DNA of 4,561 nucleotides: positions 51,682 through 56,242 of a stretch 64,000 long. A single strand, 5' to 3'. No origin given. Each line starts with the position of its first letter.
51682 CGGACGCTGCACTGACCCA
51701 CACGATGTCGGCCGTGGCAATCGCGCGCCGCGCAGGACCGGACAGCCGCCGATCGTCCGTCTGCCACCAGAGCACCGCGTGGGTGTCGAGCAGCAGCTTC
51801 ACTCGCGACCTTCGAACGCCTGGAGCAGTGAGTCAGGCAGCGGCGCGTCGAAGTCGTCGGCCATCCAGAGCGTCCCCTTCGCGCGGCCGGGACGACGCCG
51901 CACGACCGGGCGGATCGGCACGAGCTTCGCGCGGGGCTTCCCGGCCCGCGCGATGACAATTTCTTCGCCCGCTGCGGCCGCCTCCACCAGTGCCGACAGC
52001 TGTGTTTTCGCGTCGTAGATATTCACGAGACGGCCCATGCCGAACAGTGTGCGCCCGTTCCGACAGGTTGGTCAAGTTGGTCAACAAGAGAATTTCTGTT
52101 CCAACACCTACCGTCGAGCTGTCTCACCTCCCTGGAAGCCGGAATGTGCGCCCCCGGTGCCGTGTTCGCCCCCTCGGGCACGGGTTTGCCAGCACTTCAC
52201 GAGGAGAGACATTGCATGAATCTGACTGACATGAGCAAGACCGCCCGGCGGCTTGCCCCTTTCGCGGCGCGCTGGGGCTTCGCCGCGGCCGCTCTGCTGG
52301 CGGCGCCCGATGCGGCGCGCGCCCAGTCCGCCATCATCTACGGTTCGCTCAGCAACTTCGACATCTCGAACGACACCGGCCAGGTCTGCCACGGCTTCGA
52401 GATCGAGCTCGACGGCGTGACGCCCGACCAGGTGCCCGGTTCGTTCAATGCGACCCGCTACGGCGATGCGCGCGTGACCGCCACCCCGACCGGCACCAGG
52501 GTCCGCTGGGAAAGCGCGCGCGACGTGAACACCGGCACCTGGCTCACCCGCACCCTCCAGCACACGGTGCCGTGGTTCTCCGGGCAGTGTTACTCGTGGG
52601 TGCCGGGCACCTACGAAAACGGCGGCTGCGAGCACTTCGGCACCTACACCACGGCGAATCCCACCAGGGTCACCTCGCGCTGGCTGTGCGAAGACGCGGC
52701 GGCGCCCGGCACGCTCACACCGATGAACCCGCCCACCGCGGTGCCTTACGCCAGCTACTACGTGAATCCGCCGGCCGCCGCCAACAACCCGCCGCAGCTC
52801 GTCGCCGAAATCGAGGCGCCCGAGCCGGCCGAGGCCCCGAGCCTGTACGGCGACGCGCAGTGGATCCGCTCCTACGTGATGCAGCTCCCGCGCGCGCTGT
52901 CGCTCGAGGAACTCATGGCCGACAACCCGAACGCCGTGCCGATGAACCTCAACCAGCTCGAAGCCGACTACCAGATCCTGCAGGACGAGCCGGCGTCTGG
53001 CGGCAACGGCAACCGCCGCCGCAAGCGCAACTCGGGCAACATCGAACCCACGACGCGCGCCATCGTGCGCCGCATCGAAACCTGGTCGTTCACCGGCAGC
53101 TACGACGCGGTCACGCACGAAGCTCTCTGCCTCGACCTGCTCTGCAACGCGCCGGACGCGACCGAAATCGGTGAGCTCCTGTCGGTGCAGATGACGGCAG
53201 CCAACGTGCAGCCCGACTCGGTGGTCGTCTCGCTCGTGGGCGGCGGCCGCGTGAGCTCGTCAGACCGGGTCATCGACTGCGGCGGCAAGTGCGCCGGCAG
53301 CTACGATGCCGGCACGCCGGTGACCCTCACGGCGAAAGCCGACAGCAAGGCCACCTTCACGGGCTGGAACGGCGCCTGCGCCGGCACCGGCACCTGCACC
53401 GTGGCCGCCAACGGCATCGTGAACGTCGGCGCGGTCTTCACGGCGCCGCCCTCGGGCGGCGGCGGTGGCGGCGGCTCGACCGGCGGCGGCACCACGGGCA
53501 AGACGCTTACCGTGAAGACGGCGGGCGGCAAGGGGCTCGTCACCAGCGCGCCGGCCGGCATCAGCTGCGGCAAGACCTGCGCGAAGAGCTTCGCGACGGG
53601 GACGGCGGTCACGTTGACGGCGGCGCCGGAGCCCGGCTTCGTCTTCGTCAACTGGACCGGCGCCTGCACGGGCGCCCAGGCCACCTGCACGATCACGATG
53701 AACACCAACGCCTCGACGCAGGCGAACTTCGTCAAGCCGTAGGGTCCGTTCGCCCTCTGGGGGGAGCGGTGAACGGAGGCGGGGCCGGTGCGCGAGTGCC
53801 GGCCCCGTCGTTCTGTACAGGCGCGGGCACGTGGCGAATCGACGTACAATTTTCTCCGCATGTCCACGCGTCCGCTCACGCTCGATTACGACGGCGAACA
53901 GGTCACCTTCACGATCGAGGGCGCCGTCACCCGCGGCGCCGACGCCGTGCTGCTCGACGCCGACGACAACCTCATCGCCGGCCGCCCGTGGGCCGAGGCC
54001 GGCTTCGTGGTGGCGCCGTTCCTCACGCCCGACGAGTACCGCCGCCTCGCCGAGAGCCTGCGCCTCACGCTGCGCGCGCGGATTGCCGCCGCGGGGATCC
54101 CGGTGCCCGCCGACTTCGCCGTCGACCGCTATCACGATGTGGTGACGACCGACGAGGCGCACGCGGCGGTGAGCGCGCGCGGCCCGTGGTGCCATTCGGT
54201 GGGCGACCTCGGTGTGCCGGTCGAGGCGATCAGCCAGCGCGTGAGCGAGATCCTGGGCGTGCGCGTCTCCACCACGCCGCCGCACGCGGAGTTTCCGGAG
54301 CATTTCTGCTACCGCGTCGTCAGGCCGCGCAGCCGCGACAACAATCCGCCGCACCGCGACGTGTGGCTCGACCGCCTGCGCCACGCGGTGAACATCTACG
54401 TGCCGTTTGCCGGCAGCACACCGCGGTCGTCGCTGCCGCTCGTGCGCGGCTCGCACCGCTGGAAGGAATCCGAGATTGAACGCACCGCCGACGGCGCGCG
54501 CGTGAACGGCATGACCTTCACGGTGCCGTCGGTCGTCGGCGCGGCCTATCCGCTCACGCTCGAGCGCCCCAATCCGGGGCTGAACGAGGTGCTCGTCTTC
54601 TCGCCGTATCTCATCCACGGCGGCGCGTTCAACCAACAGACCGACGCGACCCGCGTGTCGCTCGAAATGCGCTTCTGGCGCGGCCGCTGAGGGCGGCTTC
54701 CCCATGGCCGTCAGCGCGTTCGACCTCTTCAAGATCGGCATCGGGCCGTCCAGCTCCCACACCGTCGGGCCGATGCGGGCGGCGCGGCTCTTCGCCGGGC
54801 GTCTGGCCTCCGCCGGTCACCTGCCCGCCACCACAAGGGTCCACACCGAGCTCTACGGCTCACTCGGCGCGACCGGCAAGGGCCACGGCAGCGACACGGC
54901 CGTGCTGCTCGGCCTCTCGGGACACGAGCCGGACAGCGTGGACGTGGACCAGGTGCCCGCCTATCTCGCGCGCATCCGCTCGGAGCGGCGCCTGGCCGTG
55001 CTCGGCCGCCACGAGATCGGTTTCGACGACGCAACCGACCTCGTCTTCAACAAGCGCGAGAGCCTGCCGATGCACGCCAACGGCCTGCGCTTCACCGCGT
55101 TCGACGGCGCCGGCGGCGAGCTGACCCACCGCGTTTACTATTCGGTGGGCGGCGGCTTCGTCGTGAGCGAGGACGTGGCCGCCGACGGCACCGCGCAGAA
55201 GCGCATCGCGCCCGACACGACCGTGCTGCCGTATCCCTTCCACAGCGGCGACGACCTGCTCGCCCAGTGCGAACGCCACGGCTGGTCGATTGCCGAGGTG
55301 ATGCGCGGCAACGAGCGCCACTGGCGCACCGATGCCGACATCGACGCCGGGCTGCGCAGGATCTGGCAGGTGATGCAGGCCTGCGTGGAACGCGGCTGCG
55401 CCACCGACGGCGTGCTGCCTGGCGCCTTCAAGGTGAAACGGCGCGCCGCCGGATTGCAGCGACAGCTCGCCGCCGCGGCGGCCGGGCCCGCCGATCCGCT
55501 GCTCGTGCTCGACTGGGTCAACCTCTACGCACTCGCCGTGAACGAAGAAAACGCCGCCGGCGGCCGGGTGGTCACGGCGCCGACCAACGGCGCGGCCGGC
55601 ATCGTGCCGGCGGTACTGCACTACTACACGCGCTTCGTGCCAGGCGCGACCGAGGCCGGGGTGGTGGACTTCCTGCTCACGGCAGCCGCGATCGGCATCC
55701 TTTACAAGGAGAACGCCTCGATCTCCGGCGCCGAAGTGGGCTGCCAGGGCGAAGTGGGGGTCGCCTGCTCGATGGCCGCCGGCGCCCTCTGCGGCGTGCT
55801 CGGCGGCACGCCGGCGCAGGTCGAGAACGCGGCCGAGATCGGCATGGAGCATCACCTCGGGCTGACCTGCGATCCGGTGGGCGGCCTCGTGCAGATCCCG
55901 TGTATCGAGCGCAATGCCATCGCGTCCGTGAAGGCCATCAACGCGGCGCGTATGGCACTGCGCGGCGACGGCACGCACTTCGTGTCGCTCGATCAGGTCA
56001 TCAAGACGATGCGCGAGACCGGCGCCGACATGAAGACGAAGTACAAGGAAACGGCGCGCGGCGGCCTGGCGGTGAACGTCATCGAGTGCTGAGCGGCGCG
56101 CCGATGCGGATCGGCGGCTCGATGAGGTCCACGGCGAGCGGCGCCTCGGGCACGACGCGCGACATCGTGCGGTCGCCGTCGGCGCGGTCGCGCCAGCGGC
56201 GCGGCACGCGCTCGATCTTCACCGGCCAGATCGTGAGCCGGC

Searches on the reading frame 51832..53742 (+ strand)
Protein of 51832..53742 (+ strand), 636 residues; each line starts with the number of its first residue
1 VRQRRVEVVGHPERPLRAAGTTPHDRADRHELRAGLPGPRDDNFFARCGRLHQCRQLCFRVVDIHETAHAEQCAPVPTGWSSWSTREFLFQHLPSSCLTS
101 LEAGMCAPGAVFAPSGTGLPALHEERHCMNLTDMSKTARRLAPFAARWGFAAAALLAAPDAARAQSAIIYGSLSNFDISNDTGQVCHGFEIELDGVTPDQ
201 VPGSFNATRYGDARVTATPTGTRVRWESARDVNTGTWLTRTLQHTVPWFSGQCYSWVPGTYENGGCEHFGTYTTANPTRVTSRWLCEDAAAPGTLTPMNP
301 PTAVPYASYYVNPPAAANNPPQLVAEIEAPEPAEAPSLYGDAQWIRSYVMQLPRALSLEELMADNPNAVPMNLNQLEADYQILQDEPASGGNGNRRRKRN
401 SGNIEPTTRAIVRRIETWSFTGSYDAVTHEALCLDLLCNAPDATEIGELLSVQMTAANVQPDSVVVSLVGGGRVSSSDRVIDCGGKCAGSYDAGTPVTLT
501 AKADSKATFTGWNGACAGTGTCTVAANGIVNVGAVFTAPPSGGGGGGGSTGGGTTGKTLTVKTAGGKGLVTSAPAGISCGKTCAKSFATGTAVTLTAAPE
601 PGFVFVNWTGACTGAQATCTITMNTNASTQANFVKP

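Call 26: search_protein_families(library=pfam, proteins=[window:51832-53742:+], max_evalue=0.0001)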
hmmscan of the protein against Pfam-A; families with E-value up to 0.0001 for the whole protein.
window:51832-53742:+ (636 aa): 1 family
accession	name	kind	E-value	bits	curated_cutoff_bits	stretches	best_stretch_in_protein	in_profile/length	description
PF18998.6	Flg_new_2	-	2.1e-16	60.1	23.6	2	581-634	13-70/73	Divergent InlB B-repeat domain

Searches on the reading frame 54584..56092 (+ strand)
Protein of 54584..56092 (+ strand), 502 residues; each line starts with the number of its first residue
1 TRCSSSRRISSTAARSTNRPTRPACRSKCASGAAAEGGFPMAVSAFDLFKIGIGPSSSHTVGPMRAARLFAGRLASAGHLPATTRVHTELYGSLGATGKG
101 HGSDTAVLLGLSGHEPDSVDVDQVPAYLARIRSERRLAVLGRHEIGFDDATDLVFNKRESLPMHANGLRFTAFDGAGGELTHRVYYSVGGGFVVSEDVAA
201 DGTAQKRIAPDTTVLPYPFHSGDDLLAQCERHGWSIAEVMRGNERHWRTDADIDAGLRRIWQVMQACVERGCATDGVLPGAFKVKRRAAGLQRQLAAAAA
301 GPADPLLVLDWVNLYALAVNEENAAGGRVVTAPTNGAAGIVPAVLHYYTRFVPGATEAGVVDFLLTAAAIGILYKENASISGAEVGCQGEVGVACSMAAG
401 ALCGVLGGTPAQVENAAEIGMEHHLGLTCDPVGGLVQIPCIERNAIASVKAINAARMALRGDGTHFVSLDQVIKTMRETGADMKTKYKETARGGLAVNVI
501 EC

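Call 26: search_protein_families(library=pfam, proteins=[window:54584-56092:+], max_evalue=0.0001)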
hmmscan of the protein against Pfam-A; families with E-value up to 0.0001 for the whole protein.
window:54584-56092:+ (502 aa): 2 families
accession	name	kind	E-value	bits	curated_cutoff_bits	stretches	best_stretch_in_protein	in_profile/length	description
PF03313.21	SDH_alpha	-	1.5e-92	310.4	26.4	1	232-496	2-260/260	Serine dehydratase alpha chain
PF03315.21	SDH_beta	-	4.2e-61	206.3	26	1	44-197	1-154/155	Serine dehydratase beta chain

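Call 64: find_homologous_proteins(query=window:54704-56089:+, max_evalue=1e-60)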
Query window:54704-56089:+ (462 aa): 8000 proteins with E <= 1e-60 among 8000 candidates; the best 120 are listed.
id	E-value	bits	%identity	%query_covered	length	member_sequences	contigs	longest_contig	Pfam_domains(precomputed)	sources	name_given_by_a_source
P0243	0.0e+0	1035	100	100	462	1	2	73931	PF03315.22,PF03313.22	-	-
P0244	2.8e-297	1004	97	100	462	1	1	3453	PF03315.22,PF03313.22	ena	-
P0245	1.1e-295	999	97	100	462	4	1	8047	PF03315.22,PF03313.22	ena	-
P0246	2.1e-294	994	96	100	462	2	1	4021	PF03315.22,PF03313.22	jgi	jgi:L-serine dehydratase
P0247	1.5e-288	975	94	100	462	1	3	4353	PF03315.22,PF03313.22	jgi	jgi:L-serine dehydratase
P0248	5.6e-288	973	94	100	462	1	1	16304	PF03315.22,PF03313.22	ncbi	-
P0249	8.9e-283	956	92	100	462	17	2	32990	PF03315.22,PF03313.22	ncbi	-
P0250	1.4e-277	939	90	100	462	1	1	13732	PF03315.22,PF03313.22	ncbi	-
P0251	8.8e-272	920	89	100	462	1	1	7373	PF03315.22,PF03313.22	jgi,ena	jgi:L-serine dehydratase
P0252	1.1e-271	920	89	100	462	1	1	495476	PF03315.22,PF03313.22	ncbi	-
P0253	2.3e-271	919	89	100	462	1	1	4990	PF03315.22,PF03313.22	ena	-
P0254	2.7e-270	915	89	100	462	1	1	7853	PF03315.22,PF03313.22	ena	-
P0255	3.0e-270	915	88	100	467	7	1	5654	PF03315.22,PF03313.22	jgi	-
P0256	1.1e-269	913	89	100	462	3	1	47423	PF03315.22,PF03313.22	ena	-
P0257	2.4e-266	902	88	100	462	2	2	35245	PF03315.22,PF03313.22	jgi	jgi:L-serine dehydratase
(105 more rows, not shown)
